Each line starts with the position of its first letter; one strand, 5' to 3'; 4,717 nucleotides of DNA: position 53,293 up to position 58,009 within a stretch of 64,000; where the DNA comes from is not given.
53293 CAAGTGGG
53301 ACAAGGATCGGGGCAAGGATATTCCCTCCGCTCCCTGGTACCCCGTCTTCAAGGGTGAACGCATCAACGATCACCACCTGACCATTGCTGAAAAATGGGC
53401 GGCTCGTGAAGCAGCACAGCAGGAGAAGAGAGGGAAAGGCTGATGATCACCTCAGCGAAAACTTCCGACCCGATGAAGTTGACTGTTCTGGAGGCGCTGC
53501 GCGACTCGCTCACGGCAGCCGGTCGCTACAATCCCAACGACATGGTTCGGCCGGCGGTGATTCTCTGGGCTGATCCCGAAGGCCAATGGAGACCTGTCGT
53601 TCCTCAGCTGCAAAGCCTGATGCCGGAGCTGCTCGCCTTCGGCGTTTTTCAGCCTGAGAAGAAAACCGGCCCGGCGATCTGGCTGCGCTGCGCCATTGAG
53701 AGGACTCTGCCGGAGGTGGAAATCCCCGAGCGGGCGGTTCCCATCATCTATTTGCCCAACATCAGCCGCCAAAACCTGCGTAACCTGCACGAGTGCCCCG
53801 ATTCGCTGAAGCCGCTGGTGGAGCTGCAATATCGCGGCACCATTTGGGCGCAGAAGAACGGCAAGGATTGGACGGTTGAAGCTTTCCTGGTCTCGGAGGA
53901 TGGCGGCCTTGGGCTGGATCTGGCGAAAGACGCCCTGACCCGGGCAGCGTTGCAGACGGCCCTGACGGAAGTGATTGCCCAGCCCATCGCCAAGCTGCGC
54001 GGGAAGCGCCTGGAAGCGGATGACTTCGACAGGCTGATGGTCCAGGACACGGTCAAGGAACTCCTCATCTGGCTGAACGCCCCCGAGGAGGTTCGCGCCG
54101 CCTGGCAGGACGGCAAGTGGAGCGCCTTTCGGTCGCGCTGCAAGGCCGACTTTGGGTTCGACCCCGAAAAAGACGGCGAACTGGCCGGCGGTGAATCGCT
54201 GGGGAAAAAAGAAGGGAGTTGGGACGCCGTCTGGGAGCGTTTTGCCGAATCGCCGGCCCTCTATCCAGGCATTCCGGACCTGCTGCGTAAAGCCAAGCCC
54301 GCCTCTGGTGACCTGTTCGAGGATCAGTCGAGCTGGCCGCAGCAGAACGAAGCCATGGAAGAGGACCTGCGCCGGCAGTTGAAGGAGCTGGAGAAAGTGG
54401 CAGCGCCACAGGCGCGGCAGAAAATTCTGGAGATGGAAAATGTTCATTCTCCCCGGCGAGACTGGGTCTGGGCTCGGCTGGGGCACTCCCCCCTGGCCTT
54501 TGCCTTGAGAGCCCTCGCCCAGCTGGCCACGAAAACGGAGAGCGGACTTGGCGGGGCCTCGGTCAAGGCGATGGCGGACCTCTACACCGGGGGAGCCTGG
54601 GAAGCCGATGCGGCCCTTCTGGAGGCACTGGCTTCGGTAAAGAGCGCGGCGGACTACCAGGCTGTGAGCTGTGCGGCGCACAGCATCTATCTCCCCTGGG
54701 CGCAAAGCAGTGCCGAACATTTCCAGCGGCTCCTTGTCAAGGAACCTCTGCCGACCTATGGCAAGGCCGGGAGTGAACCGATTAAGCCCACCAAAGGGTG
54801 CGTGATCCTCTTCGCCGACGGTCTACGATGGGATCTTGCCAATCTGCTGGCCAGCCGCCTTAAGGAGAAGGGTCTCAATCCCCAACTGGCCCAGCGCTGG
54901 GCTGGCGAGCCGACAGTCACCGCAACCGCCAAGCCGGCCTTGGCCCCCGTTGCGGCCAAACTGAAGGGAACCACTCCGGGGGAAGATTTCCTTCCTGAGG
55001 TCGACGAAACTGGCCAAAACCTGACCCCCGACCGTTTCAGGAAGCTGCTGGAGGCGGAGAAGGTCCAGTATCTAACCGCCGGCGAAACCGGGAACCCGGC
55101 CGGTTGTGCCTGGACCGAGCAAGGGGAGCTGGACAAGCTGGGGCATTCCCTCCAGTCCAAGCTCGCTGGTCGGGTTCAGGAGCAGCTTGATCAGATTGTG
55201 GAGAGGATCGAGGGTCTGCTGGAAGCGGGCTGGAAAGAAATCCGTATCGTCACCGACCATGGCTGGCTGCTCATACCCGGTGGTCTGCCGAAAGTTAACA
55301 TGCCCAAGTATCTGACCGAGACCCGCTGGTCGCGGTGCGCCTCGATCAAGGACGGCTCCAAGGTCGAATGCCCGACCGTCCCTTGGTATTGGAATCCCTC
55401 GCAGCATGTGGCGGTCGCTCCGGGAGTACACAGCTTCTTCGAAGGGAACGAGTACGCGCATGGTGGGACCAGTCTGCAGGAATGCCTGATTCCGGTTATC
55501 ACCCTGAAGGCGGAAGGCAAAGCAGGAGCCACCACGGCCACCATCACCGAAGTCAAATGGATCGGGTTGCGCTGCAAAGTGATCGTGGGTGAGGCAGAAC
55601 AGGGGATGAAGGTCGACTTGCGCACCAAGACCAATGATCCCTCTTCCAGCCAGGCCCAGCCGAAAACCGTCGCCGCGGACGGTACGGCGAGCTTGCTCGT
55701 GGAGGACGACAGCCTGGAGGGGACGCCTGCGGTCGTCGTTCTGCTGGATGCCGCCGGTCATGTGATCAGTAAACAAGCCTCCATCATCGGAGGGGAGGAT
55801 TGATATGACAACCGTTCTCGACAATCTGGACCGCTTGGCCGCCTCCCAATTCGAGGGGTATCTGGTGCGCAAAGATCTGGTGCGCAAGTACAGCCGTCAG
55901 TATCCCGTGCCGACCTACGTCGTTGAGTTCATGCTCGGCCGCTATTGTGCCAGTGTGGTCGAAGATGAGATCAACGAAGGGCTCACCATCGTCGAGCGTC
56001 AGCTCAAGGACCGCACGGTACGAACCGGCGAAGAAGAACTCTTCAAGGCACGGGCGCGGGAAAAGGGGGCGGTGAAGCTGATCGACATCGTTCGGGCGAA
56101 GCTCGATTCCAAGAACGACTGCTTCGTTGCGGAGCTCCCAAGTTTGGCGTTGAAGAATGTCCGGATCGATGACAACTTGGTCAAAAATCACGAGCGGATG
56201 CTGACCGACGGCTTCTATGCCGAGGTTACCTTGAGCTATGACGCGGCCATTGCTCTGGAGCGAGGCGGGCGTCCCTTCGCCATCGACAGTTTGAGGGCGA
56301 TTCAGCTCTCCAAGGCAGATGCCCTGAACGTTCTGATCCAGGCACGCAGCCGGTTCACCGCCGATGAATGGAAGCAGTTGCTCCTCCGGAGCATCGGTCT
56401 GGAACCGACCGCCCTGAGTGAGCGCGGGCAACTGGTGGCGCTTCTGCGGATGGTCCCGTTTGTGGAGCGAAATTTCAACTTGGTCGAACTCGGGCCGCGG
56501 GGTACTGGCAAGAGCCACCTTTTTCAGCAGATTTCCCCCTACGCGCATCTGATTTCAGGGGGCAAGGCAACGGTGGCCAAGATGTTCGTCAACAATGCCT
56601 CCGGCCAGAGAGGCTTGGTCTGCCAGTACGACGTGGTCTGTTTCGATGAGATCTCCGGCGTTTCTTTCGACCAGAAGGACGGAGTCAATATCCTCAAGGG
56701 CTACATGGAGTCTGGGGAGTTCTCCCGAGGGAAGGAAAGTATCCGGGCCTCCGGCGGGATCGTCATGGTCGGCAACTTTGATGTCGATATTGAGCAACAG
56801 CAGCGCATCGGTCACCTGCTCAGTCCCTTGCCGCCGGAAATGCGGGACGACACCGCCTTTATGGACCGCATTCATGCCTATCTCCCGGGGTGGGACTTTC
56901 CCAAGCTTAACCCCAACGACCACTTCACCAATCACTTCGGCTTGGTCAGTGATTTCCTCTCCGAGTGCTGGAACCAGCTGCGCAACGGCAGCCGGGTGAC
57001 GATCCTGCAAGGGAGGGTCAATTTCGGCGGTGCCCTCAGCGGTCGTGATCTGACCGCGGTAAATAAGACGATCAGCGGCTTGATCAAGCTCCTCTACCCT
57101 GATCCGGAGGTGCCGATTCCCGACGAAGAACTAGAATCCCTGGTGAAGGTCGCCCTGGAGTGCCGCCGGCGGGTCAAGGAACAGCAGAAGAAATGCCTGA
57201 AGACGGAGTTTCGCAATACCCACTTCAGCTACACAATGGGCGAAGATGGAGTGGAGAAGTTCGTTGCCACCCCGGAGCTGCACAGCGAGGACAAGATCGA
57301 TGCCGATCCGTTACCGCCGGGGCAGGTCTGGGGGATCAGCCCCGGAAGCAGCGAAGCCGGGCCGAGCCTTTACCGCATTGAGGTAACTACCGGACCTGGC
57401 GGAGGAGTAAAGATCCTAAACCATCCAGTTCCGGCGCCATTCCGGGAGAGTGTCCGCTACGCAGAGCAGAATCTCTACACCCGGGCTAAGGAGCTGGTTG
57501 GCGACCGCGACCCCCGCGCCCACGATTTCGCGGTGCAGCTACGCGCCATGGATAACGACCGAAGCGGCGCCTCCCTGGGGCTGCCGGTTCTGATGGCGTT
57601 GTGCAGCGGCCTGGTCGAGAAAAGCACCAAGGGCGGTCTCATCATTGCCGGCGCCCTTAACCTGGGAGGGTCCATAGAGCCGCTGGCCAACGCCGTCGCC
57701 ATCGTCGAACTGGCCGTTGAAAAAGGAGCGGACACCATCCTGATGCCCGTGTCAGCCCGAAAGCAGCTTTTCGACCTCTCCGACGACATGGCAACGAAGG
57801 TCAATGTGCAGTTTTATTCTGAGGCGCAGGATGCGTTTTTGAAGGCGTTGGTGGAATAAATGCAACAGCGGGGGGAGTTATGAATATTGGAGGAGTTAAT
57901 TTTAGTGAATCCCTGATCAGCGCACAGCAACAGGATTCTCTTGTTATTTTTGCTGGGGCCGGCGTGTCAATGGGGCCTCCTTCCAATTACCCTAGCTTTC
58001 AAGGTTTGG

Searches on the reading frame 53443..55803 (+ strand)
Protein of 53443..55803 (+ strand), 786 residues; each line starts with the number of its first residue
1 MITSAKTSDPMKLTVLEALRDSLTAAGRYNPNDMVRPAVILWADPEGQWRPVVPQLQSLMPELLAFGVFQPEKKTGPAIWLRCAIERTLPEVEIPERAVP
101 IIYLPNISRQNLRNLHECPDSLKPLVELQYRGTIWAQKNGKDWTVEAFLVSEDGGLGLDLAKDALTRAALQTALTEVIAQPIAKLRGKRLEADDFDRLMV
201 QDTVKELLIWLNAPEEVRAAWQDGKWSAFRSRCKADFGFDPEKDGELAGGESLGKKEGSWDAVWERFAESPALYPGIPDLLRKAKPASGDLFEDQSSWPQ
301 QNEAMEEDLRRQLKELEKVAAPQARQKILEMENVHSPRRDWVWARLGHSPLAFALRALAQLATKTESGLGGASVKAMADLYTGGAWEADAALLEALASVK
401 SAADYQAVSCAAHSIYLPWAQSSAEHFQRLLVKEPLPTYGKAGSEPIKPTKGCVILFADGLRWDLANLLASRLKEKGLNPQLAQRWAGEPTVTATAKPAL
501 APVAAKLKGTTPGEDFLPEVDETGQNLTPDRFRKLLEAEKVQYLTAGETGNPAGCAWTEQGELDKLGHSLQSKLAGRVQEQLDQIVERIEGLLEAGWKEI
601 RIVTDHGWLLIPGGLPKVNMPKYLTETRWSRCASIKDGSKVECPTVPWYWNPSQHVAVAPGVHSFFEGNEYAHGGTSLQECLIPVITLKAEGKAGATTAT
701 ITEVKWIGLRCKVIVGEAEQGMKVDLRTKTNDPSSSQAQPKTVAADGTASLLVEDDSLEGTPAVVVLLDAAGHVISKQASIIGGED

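Call 8: search_protein_families(library=pfam, proteins=[window:53443-55803:+], max_evalue=0.001)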
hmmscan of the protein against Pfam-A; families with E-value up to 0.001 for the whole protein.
window:53443-55803:+ (786 aa): 0 families

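Call 71: search_protein_families(library=padloc, proteins=[window:53443-55803:+], max_evalue=0.00001)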
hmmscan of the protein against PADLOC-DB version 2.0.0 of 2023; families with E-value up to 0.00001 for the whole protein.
window:53443-55803:+ (786 aa): 5 families
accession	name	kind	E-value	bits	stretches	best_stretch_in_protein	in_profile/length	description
PDLC02566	PglZ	-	0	1040.7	1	12-784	2-773/774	PglZ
PDLC02561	PglZ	-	1.8e-11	40.9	1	455-697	467-724/840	PglZ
PDLC02548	PglZ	-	1.7e-08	31.3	0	665-699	714-751/961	PglZ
PDLC02564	PglZ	-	6.1e-07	26.2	1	656-705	688-742/855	PglZ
PDLC02545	PglZ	-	4e-06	23.5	0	561-694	502-641/750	PglZ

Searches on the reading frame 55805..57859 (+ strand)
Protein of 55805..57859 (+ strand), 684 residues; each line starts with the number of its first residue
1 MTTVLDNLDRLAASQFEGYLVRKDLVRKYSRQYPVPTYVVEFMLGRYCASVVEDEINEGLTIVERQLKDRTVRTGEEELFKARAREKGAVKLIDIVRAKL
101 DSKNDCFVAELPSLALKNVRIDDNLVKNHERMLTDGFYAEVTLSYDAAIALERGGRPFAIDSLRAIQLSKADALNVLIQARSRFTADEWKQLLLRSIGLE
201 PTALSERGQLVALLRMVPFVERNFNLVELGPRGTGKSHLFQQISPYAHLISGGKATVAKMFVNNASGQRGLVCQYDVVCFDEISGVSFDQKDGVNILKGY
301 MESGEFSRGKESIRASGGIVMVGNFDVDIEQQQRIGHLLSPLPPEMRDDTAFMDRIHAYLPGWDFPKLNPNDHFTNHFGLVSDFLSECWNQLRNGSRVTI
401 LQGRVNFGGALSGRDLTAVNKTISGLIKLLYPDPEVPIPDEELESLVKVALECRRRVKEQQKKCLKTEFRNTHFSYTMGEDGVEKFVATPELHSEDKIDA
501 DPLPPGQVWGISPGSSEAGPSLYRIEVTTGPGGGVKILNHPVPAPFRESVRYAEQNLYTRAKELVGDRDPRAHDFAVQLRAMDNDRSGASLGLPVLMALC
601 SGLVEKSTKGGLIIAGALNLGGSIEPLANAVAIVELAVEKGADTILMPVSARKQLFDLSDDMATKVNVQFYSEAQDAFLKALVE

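Call 8: search_protein_families(library=pfam, proteins=[window:55805-57859:+], max_evalue=0.001)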
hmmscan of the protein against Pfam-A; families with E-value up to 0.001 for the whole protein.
window:55805-57859:+ (684 aa): 4 families
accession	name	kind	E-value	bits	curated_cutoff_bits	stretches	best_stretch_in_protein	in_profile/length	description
PF13337.12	BrxL_ATPase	-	8e-129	429.4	25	1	158-475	1-313/313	Lon-like protease BrxL-like, ATPase domain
PF20442.3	BrxL_N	-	2e-41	141.5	28.2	1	15-145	2-132/132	BREX system Lon protease-like protein BrxL N-terminal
PF05362.19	Lon_C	-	3.8e-07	30.3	21.1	1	482-683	6-204/205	Lon protease (S16) C-terminal proteolytic domain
PF13541.12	ChlI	-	1.1e-06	29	27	1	572-649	42-119/121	Subunit ChlI of Mg-chelatase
